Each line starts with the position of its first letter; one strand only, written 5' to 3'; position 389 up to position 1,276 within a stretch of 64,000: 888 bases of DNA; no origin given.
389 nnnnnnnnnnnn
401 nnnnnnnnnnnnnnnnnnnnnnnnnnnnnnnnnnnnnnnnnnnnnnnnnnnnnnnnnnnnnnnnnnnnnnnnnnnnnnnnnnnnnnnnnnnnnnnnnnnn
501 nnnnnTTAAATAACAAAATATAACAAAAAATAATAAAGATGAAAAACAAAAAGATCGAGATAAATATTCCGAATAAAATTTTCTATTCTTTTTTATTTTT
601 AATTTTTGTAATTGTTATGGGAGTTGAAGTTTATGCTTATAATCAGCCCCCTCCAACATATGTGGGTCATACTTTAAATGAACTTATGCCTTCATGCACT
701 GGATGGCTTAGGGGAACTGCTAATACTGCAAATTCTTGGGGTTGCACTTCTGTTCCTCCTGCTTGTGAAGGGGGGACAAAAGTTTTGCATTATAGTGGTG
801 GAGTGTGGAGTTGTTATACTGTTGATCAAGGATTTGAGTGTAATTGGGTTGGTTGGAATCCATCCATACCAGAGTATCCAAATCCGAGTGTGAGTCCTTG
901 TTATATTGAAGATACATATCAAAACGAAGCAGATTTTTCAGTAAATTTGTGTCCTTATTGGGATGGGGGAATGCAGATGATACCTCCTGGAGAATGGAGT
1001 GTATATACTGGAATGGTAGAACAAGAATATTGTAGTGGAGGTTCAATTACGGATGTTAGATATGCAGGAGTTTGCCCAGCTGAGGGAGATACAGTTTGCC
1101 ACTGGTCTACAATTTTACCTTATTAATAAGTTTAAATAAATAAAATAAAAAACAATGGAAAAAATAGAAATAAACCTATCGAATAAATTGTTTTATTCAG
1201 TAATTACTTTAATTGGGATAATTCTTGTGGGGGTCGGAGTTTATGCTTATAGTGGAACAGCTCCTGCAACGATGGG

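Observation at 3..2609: Tandem array of at least five paralogous small secreted cysteine-rich proteins in alternating short and long architectures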

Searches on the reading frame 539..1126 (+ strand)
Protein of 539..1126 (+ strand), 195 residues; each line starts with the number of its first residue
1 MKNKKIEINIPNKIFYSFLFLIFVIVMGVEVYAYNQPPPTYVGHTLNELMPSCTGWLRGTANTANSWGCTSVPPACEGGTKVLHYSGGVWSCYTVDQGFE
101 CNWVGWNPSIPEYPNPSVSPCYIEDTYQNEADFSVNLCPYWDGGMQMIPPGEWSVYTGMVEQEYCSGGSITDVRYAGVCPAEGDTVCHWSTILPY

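Call 3: search_protein_families(library=pfam, proteins=[window:539-1126:+], max_evalue=10)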
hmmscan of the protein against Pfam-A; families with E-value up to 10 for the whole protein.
window:539-1126:+ (195 aa): 1 family
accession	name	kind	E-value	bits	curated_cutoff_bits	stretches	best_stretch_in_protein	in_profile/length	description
PF22852.1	SoxE_N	-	0.17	12.2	27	1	20-36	14-30/48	Sulfocyanin, N-terminal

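Call 4: search_protein_families(library=ncbifam, proteins=[window:539-1126:+], max_evalue=10)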
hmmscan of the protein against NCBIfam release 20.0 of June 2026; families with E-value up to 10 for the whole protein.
window:539-1126:+ (195 aa): 0 families

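Call 19: search_solved_structures(query=A2, max_evalue=10)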
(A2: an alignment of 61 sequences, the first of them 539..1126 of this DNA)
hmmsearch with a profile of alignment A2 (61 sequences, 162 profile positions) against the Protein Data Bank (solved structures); distinct sequences matched with E-value up to 10: 0.

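Call 28: predict_structure(alignment_id=A2)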
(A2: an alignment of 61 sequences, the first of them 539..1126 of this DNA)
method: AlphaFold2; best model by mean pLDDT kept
length: 195 residues; sequences in the alignment: 61
mean_pLDDT: 74.0   pTM: 0.42
mean pLDDT of the five models: 74.0, 73.0, 72.1, 69.2, 68.6
residues with pLDDT >= 90: 36; 70-90: 71; 50-70: 77; < 50: 11
segments of 3 or more residues with pLDDT < 50: 189-195
pLDDT, mean of each block of 10 residues (from residue 1): 75 95 82 62 64 84 85 90 90 82 80 55 65 64 67 61 89 79 50 44
secondary structure, 60 per line:
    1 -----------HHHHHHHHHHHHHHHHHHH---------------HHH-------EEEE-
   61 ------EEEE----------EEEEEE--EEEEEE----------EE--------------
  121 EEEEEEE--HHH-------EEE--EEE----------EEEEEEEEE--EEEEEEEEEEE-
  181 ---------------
elements in order: H12-30 E56-59 E67-70 E81-86 E89-94 E121-127 E140-142 E145-147 E158-166 E169-179

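Call 30: search_protein_representatives(alignment_id=A2)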
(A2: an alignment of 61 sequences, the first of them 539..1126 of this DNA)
Query: 61 sequences, 162 profile positions. Proteins with E-value up to 0.001 (for the whole library): 2568; up to 1e-10: 1045; up to 1e-30: 22. The best 150 are listed.
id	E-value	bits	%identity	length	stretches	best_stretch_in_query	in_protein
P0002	2.7e-42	161.1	-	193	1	6-150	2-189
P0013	9.0e-40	152.9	-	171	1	4-147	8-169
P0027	7.7e-39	149.9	-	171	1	1-148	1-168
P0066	8.7e-39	149.7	-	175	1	1-149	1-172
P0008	4.5e-38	147.4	-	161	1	5-147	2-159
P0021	2.1e-37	145.2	-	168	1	5-147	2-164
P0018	2.1e-37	145.2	-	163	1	1-154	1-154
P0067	3.4e-37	144.5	-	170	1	1-148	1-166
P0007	4.2e-37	144.2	-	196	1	1-149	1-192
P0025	8.3e-37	143.3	-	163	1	1-147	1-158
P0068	1.4e-36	142.5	-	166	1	5-148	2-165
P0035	7.5e-36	140.2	-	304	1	5-135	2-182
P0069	1.3e-35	139.4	-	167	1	1-139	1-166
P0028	2.6e-35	138.4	-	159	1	1-148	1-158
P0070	8.0e-34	133.6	-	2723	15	51-110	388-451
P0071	1.5e-32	129.4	-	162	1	1-142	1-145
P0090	6.4e-28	114.4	-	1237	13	54-108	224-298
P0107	1.2e-26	110.2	-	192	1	1-117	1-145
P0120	1.4e-25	106.7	-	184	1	1-139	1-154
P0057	3.0e-25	105.7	-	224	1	1-140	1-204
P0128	1.1e-24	103.8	-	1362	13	53-105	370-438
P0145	8.1e-24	101.0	-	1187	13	50-102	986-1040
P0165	9.0e-23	97.6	-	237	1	1-148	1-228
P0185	3.8e-22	95.6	-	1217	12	56-141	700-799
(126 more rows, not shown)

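Call 32: fold_search(model_id=the predicted structure, library=pdb)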
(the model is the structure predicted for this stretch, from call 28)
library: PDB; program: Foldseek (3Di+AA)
matches with E <= 10: 9; with E <= 0.001: 0
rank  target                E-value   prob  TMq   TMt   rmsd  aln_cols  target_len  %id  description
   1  5l6m_E                3.7e+00  0.04  0.13  0.24   8.3        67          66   19  Structure of Caulobacter crescentus VapBC1 (VapB1deltaC:VapC1 form) (released 2016-12-28)
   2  5l6m_I                6.2e+00  0.04  0.11  0.21   7.8        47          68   23  Structure of Caulobacter crescentus VapBC1 (VapB1deltaC:VapC1 form) (released 2016-12-28)
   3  6phc_I                6.9e+00  0.11  0.13  0.15   7.9        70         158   10  Pfs25 in complex with the human transmission blocking antibody 2544 (released 2019-10-02)
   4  5l6l_E                7.3e+00  0.03  0.10  0.22   7.7        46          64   22  Structure of Caulobacter crescentus VapBC1 bound to operator DNA (released 2016-12-28)
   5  9lq5_D                7.8e+00  0.11  0.12  0.08   1.2        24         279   17  Cryo-EM structure of Apo type III-B CRISPR-Cas effector complex (released 2025-11-26)
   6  8hgo_A                7.8e+00  0.03  0.12  0.05  12.8        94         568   15  The EGF-bound EGFR/HER2 ectodomain complex (released 2023-02-08)
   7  5l6l_A                9.3e+00  0.03  0.11  0.22   7.6        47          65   23  Structure of Caulobacter crescentus VapBC1 bound to operator DNA (released 2016-12-28)
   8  5l6m_A                9.3e+00  0.03  0.10  0.22   7.8        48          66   23  Structure of Caulobacter crescentus VapBC1 (VapB1deltaC:VapC1 form) (released 2016-12-28)
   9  4o8l_B                9.8e+00  0.01  0.11  0.13  16.6       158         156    9  Structure of sortase A from Streptococcus pneumoniae (released 2015-01-14)

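Call 33: search_protein_families(library=pfam, proteins=[P0070, P0090, P0145, P0128, P0185], max_evalue=0.1)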
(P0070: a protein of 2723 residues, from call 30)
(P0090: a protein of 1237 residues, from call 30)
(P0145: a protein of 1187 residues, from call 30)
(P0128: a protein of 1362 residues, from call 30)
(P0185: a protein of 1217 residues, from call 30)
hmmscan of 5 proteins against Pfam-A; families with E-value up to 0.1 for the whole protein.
P0070 (2723 aa): 2 families
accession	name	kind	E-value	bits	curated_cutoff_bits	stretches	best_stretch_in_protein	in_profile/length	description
PF05658.19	YadA_head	-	6.1e-32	109.7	25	5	2416-2442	1-27/27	YadA head domain repeat (2 copies)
PF20009.4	GEVED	-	8.9e-06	26.9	24.4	0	1224-1301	5-52/78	GEVED domain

P0090 (1237 aa): 2 families
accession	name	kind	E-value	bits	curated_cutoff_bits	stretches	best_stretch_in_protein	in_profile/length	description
PF03272.18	Mucin_bdg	-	0.013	15.8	27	1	999-1042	24-67/116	Putative mucin or carbohydrate-binding module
PF03811.18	Zn_ribbon_InsA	-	0.027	14.6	26.1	0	396-411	3-18/35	InsA N-terminal domain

P0145 (1187 aa): 1 family
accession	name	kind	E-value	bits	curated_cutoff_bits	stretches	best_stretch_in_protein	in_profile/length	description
PF01483.27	P_proprotein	-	7.6e-12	45.6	21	1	1075-1183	2-86/86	Proprotein convertase P-domain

P0128 (1362 aa): 0 families

P0185 (1217 aa): 7 families
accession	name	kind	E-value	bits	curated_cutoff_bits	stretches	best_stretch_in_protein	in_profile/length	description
PF24748.1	Galaxin_repeat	-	1.8e-12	47.7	28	2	247-358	11-120/131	Galaxin-like repeats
PF23657.1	DUF7151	-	1.5e-08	34.9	27.2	1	2-43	5-46/46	Domain of unknown function (DUF7151)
PF22725.1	GFO_IDH_MocA_C3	-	3.7e-06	27.4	27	0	406-456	69-122/124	GFO/IDH/MocA C-terminal domain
PF12708.12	Pect-lyase_RHGA_epim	-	2.2e-05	24.8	27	1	834-973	28-161/213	Rhamnogalacturonase A/epimerase, pectate lyase-like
PF19821.5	Phage_capsid_2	-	0.00094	18.9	25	0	325-354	193-221/293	Phage capsid protein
PF02839.19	CBM_5_12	-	0.011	16.2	26.2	0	429-442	11-24/44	Carbohydrate-binding module family 5/12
PF01391.23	Collagen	-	0.08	13.2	27.2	0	45-64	34-53/60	Collagen triple helix repeat (20 copies)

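Call 42: search_protein_families(library=phrogs, proteins=[window:539-1126:+, P0071, P0107], max_evalue=0.1)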
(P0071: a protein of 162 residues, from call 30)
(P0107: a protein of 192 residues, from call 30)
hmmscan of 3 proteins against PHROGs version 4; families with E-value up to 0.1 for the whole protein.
window:539-1126:+ (195 aa): 0 families

P0071 (162 aa): 1 family
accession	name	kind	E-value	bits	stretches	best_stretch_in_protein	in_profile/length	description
phrog_26875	-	moron, auxiliary metabolic gene and host takeover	0.024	15.5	1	16-37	26-46/49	membrane protein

P0107 (192 aa): 1 family
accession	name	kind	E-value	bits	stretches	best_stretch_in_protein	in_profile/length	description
phrog_9627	-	unknown function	0.0037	16.6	1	56-79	517-540/676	-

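Call 44: list_cluster_members(proteins=[P0070, P0090, P0145, P0128, P0185, P0071, P0107, P0165, P0120, P0020])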
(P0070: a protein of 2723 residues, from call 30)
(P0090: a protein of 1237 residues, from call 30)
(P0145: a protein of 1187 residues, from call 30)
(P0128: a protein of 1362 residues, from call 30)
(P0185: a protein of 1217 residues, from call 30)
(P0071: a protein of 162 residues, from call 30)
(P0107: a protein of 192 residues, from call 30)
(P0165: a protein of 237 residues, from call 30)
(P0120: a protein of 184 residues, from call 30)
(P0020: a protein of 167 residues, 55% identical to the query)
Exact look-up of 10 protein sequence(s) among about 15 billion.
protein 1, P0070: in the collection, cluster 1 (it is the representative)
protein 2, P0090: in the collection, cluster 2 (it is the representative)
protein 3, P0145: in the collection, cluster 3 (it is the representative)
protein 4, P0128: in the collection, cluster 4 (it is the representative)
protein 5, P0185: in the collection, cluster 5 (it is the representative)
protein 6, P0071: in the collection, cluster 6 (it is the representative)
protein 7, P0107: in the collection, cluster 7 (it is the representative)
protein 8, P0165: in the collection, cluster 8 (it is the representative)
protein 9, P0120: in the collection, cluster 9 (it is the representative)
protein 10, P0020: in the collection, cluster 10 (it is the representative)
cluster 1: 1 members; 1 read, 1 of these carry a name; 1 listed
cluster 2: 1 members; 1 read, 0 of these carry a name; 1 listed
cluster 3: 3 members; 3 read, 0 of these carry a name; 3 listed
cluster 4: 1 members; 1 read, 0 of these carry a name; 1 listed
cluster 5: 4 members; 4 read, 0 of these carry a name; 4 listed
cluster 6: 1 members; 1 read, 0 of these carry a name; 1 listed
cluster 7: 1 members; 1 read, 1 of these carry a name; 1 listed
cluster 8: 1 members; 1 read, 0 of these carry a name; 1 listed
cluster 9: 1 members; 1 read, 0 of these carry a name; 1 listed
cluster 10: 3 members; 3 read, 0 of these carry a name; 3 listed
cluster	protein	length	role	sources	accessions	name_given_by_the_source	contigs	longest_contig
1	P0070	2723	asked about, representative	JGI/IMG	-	hypothetical protein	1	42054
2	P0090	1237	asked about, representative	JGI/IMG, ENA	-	-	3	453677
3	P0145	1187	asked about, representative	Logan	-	-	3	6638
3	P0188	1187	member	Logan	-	-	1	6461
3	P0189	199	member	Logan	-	-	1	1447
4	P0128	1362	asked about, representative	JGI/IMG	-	-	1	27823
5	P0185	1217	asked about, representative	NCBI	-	-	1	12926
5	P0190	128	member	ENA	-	-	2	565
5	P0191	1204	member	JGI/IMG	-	-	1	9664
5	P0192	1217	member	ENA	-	-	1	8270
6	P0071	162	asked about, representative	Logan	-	-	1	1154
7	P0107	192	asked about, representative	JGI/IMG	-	hypothetical protein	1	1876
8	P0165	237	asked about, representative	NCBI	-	-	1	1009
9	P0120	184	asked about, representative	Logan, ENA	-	-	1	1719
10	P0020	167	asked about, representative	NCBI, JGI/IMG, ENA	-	-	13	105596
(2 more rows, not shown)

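Call 49: fold_search(model_id=the predicted structure, library=viral)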
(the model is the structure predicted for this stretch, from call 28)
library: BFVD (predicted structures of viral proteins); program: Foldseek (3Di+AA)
matches with E <= 10: 124; with E <= 0.001: 0
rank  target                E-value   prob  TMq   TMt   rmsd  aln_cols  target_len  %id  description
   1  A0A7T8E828            2.0e-02  0.14  0.11  0.08  30.4       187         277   14  Uncharacterized protein [Soybean thrips nege-like virus 2]
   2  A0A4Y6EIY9            5.0e-01  0.07  0.12  0.10  28.9       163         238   15  Uncharacterized protein [Gordonia phage Pupper]
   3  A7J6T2                7.5e-01  0.03  0.13  0.10  37.9       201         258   14  Uncharacterized protein n228R [Paramecium bursaria Chlorella virus FR483]
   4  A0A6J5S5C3            7.5e-01  0.02  0.10  0.09  22.6       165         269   14  Uncharacterized protein [uncultured Caudovirales phage]
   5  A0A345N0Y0            8.0e-01  0.04  0.14  0.09  26.1       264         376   12  (no name in the UniProt tables at hand)
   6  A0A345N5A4            1.1e+00  0.05  0.14  0.08  18.4       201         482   13  (no name in the UniProt tables at hand)
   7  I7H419                1.1e+00  0.04  0.15  0.10  19.6       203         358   14  Peptidase S74 domain-containing protein [Xanthomonas phage CP1]
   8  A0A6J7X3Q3            1.4e+00  0.12  0.19  0.13   9.2       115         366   16  Uncharacterized protein [uncultured Caudovirales phage]
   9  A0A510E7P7            1.4e+00  0.02  0.11  0.11  17.4       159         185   14  (no name in the UniProt tables at hand)
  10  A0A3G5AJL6            1.4e+00  0.02  0.11  0.07  27.7       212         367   10  Uncharacterized protein [Solumvirus sp.]
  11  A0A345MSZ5            1.6e+00  0.03  0.16  0.14  30.2       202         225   11  Uncharacterized protein [crAssphage sp. isolate ctbg_1]
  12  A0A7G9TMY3            1.8e+00  0.03  0.14  0.14  25.9       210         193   13  (no name in the UniProt tables at hand)
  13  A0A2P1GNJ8            1.8e+00  0.02  0.11  0.05  35.3       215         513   13  Fusion glycoprotein F0 [Wenling hoplichthys paramyxovirus]
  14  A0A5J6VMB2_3          1.9e+00  0.01  0.09  0.03  21.4       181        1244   14  Uncharacterized protein [Megaviridae environmental sample]
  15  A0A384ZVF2            2.0e+00  0.02  0.09  0.03  24.7       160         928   12  (no name in the UniProt tables at hand)
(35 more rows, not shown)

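Call 62: find_related_loci(query=A6, collection=metagenome_contigs, flank=8000)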
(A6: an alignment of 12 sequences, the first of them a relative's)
Query A6 (162 aa) in metagenome_contigs; peptide patterns used: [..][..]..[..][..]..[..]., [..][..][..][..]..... (x = any residue, [..] = any of these).
155 stretches matched a pattern; 112 encode a relative of the query (tblastn E <= 1e-3); the best 80 are kept; 79 distinct loci.
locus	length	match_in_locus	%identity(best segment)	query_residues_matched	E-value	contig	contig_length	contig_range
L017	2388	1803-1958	90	1-52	2e-27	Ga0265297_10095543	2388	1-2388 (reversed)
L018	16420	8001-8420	44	3-161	2e-26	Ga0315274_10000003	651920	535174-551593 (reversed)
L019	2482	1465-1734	55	1-90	7e-26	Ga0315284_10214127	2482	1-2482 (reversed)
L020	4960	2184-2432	52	1-83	1e-25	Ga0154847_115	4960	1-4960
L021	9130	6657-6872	63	1-73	2e-25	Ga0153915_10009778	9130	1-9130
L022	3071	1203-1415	58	1-73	1e-24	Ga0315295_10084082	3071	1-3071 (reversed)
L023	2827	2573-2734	81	1-52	2e-24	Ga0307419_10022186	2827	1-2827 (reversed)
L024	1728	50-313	58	1-83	5e-24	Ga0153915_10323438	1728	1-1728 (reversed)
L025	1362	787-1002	52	1-73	7e-24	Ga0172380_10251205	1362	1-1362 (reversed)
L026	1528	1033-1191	75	1-53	1e-23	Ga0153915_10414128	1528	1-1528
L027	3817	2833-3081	55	3-74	2e-23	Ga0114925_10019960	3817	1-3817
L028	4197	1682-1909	53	1-73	3e-23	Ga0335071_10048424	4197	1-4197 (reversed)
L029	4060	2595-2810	58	1-74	1e-22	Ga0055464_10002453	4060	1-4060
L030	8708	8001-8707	71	1-141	1e-22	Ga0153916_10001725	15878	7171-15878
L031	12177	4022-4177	81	1-52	2e-22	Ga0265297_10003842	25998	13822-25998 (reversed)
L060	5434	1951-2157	54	4-75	3e-18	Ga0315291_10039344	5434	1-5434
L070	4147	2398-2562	62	1-52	2e-16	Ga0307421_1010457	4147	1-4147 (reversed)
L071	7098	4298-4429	70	9-52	3e-16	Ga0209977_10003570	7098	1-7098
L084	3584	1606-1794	48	9-75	5e-15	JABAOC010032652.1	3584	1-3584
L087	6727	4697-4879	51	9-73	7e-15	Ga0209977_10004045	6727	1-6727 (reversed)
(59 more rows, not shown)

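Call 63: find_related_loci(query=A6, collection=viral_contigs, flank=6000)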
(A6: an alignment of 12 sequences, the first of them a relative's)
Query A6 (162 aa) in viral_contigs; peptide patterns used: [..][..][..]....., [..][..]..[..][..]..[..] (x = any residue, [..] = any of these).
34 stretches matched a pattern, but none encodes a relative of the query by tblastn (E <= 1e-3).
